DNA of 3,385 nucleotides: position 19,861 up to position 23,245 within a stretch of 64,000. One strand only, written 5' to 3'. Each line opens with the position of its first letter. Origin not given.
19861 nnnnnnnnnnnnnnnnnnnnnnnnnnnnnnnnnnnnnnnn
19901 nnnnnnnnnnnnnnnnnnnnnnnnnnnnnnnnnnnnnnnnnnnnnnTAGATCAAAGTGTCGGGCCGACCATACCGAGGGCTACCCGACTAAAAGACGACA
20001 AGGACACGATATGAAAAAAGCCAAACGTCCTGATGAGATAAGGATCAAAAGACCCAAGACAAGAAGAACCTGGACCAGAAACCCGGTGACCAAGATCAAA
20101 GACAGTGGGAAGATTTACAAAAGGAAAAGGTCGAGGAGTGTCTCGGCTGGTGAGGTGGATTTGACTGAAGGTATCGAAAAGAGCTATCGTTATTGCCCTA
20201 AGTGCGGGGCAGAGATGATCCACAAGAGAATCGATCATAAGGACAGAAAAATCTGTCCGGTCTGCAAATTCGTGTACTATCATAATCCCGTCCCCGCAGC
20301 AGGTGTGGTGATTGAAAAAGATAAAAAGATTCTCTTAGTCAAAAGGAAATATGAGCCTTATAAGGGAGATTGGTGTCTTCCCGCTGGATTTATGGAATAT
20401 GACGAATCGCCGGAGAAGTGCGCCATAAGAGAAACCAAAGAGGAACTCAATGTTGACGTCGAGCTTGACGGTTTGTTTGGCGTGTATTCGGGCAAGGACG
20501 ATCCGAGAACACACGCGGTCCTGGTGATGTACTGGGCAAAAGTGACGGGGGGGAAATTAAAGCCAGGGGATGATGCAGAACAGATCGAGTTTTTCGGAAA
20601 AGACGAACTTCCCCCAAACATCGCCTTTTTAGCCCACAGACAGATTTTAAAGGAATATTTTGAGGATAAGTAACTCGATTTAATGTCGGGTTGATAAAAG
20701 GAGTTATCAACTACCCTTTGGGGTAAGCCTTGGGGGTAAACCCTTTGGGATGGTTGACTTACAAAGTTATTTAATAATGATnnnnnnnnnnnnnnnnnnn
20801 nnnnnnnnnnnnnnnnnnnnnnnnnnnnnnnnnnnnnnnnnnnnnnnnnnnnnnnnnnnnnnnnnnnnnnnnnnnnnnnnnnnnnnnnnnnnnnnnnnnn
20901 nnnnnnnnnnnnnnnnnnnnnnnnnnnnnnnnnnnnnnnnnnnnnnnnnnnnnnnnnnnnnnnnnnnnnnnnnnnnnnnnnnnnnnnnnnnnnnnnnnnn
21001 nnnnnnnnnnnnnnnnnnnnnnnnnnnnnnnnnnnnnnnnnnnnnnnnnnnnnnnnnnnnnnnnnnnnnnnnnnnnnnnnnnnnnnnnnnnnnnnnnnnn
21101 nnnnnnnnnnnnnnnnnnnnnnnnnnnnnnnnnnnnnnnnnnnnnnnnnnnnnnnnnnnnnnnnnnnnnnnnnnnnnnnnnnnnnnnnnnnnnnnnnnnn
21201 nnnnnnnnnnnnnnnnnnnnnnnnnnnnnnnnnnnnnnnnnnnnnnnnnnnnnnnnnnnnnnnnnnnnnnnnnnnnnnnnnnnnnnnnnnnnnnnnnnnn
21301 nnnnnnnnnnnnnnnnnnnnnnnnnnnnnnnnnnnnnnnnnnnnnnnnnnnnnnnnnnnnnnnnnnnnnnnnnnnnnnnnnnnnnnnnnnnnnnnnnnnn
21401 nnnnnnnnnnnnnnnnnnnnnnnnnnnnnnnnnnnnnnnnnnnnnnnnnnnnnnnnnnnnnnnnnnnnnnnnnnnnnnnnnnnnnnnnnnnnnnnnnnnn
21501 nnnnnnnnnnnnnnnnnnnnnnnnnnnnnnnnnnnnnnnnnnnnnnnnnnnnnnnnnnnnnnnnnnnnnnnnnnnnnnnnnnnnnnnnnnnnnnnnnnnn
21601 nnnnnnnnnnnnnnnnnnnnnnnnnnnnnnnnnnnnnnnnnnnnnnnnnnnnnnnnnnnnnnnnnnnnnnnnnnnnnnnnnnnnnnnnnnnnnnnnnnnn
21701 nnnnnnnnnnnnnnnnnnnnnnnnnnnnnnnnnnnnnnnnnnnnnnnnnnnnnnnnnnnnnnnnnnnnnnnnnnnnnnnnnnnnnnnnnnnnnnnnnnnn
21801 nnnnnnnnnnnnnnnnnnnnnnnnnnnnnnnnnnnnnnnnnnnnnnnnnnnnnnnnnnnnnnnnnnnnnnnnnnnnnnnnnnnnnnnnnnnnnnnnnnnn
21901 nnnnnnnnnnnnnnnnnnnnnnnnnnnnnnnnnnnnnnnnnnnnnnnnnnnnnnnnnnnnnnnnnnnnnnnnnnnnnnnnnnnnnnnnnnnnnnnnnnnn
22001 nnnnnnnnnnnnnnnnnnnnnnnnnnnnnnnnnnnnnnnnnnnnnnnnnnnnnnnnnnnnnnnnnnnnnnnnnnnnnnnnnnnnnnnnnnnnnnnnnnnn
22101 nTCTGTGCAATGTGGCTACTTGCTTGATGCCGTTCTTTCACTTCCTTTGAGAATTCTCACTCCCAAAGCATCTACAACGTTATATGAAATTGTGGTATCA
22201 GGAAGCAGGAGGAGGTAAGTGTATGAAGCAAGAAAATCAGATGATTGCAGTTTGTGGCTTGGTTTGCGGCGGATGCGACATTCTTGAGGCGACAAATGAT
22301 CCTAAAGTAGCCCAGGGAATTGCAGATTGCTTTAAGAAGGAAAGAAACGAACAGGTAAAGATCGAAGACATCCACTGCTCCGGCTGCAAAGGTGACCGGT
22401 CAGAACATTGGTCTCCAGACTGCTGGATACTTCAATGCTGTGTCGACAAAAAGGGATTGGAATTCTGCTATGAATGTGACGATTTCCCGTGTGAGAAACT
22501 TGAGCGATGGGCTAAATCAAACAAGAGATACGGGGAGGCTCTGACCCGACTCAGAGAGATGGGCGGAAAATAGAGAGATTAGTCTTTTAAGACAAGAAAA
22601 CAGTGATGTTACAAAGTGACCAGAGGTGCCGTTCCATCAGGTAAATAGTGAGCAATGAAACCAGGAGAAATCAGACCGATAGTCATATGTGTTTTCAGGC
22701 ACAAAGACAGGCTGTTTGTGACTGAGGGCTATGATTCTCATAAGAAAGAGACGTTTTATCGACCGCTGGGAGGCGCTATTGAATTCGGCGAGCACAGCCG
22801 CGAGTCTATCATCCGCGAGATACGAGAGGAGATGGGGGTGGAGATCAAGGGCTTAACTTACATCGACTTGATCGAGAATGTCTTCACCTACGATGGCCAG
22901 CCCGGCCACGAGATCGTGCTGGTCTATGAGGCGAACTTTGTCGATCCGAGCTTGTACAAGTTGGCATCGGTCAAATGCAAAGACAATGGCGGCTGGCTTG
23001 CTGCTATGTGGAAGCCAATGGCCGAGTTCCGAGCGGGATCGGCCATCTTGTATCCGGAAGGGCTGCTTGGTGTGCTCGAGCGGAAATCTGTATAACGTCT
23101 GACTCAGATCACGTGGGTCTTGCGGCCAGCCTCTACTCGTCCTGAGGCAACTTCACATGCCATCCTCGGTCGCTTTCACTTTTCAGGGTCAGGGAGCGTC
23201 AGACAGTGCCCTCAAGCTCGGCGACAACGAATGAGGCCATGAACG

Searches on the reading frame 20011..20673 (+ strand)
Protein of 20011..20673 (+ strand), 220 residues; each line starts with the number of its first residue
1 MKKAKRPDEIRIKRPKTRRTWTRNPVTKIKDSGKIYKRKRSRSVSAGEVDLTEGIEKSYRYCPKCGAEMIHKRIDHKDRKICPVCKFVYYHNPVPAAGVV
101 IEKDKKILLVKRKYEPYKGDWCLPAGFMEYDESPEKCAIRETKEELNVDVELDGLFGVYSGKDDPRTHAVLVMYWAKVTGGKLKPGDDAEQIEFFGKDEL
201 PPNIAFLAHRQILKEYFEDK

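Call 3: search_protein_families(library=pfam, proteins=[window:20011-20673:+], max_evalue=1)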
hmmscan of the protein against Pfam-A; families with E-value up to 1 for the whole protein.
window:20011-20673:+ (220 aa): 19 families
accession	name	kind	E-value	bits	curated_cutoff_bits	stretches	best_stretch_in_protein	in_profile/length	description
PF00293.34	NUDIX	-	1.1e-22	80.9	21.1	1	94-214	3-132/134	NUDIX domain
PF14803.11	Zn_ribbon_Nudix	-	1.1e-05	25.7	25.6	1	60-90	1-33/34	Nudix N-terminal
PF14815.12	NUDIX_4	-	0.0008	19.6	35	1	97-151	2-54/113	NUDIX domain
PF09297.16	Zn_ribbon_NUD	-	0.0044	17.1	24.8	1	58-77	2-21/32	NADH pyrophosphatase zinc ribbon domain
PF12773.13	DZR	-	0.0086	16.7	27.3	1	55-87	8-32/45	Double zinc ribbon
PF13240.11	Zn_Ribbon_1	-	0.017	15.3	25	1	55-68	9-22/23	zinc-ribbon domain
PF01599.25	Ribosomal_S27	-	0.019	15.3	22.3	1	48-85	6-41/44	Ribosomal protein S27a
PF23145.1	Zf_2nd_IFT121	-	0.03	14.5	25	1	59-86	16-41/45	IFT121, second zinc finger domain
PF01396.24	Zn_ribbon_Top1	-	0.035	14.3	32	1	60-73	2-15/39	Topoisomerase DNA binding C4 zinc finger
PF24463.1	DUF7577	-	0.045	13.8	28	1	58-68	15-25/27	Domain of unknown function (DUF7577)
PF12677.13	DUF3797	-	0.074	13.4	25.1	0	56-70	10-24/48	Domain of unknown function (DUF3797)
PF08792.16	A2L_zn_ribbon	-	0.094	12.9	22.9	1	56-68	18-30/33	A2L zinc ribbon domain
PF06677.18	Auto_anti-p27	-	0.1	13.2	24.1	1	61-85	17-39/40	Sjogren's syndrome/scleroderma autoantigen 1 (Autoantigen p27)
PF24042.1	DUF7351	-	0.11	12.7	31.2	1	62-108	4-50/177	Domain of unknown function (DUF7351)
PF21349.2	RUBY_RBDX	-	0.11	12.5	26.5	0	81-86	18-23/30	Rubrerythrin, rubredoxin-like domain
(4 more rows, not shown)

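Call 71: find_encoding_contigs(protein=window:20011-20673:+, flank=3000, max_places=2)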
Protein window:20011-20673:+ (220 aa): 5 contigs read that carry it; 2 places shown.
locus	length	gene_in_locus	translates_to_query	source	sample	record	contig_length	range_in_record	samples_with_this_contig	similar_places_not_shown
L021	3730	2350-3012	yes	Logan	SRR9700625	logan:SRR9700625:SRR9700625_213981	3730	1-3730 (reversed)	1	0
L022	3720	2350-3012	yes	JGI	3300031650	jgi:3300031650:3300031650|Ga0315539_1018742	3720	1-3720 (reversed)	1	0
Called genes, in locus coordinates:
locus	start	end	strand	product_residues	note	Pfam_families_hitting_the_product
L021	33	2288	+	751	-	PF01590:GAF (faint), PF13185:GAF_2 (weak), PF07228:SpoIIE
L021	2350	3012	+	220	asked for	PF14803:Zn_ribbon_Nudix (weak), PF00293:NUDIX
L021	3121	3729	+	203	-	?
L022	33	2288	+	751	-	PF01590:GAF (faint), PF13185:GAF_2 (weak), PF07228:SpoIIE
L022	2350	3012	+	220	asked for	PF14803:Zn_ribbon_Nudix (weak), PF00293:NUDIX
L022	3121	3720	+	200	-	?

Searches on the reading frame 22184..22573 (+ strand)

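Call 3: search_protein_families(library=pfam, proteins=[window:22184-22573:+], max_evalue=1)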
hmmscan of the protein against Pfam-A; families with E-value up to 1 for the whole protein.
window:22184-22573:+ (129 aa): 1 family
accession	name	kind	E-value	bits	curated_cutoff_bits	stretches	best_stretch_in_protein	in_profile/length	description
PF12675.12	DUF3795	-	1.8e-16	60.8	22.6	1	20-107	1-82/83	Protein of unknown function (DUF3795)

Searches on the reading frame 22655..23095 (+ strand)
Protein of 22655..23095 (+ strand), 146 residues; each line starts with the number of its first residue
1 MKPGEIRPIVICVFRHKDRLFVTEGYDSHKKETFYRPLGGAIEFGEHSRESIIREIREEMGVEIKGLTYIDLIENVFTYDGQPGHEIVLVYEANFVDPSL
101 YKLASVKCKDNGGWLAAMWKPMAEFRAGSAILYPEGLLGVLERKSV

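Call 3: search_protein_families(library=pfam, proteins=[window:22655-23095:+], max_evalue=1)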
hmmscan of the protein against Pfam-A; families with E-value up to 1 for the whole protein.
window:22655-23095:+ (146 aa): 1 family
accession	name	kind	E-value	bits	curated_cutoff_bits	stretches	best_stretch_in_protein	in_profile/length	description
PF00293.34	NUDIX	-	3.1e-09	37.4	21.1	1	10-93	7-93/134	NUDIX domain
